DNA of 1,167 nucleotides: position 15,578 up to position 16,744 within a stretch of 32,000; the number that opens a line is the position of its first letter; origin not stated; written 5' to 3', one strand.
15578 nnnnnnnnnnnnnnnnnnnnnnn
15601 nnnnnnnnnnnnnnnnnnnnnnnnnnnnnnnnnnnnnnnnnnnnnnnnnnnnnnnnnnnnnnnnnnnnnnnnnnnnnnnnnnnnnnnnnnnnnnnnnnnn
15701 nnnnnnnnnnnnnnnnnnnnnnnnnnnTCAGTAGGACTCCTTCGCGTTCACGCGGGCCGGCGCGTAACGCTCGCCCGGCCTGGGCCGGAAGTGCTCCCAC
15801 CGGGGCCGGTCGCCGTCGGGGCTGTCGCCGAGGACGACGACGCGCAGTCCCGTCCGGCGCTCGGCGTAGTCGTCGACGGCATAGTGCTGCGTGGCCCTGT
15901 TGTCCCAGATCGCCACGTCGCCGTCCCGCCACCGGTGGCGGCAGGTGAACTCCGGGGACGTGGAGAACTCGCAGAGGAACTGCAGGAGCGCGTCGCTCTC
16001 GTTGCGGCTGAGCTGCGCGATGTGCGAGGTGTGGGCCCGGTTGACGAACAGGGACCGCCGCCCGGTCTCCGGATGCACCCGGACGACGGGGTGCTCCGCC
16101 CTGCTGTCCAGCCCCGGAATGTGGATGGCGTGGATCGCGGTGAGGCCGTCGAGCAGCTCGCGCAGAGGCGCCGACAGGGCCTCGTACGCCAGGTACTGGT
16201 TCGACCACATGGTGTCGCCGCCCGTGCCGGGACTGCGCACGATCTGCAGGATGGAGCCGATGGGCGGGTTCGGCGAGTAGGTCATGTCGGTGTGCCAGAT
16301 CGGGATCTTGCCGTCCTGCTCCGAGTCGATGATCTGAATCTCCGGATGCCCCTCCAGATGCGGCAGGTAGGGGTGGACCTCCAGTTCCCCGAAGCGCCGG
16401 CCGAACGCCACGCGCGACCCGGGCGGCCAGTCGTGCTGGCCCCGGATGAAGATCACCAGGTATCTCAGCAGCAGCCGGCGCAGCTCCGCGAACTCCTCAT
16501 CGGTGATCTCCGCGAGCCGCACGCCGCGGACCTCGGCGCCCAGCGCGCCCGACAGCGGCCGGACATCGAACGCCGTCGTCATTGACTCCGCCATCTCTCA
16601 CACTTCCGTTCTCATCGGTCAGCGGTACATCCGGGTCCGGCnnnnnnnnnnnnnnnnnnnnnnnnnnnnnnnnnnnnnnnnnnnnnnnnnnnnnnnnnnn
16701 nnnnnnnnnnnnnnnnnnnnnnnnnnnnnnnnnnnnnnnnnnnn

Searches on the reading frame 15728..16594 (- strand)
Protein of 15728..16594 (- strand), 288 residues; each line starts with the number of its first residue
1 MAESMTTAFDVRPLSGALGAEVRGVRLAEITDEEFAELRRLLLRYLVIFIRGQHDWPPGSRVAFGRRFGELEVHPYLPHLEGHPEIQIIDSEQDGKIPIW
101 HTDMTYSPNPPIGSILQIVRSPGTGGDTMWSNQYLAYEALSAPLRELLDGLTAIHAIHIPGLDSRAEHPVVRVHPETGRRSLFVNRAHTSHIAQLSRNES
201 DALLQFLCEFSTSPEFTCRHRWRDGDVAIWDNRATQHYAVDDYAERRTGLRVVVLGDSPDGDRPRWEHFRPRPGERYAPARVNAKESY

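Call 7: search_protein_families(library=pfam, proteins=[window:15728-16594:-], max_evalue=0.001)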
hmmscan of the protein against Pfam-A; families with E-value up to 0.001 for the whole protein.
window:15728-16594:- (288 aa): 1 family
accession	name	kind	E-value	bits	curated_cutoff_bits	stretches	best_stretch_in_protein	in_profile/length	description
PF02668.22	TauD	-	5.4e-67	226.9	27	1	10-252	1-266/267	Taurine catabolism dioxygenase TauD, TfdA family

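Call 8: search_protein_families(library=ncbifam, proteins=[window:15728-16594:-], max_evalue=0.001)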
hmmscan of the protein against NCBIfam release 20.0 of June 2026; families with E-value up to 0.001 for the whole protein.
window:15728-16594:- (288 aa): 4 families
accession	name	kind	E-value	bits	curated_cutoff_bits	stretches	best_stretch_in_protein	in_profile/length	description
NF007104.0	PRK09553.1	equivalog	2.3e-75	253.4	313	2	6-157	2-155/282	taurine dioxygenase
NF045815.1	Neo-PentlctneFsynPtlD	equivalog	1.2e-31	110.1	550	2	167-260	198-292/301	neopentalenolactone/pentalenolactone F synthase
NF049937.1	CMthFAOxDecarbScoE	equivalog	2.7e-18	66.1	400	2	16-157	9-158/295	(3R)-3-[(carboxymethyl)amino]fatty acid oxygenase/decarboxylase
TIGR02409.1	carnitine_bodg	equivalog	1.4e-05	24.3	414.75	1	100-237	189-333/366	gamma-butyrobetaine dioxygenase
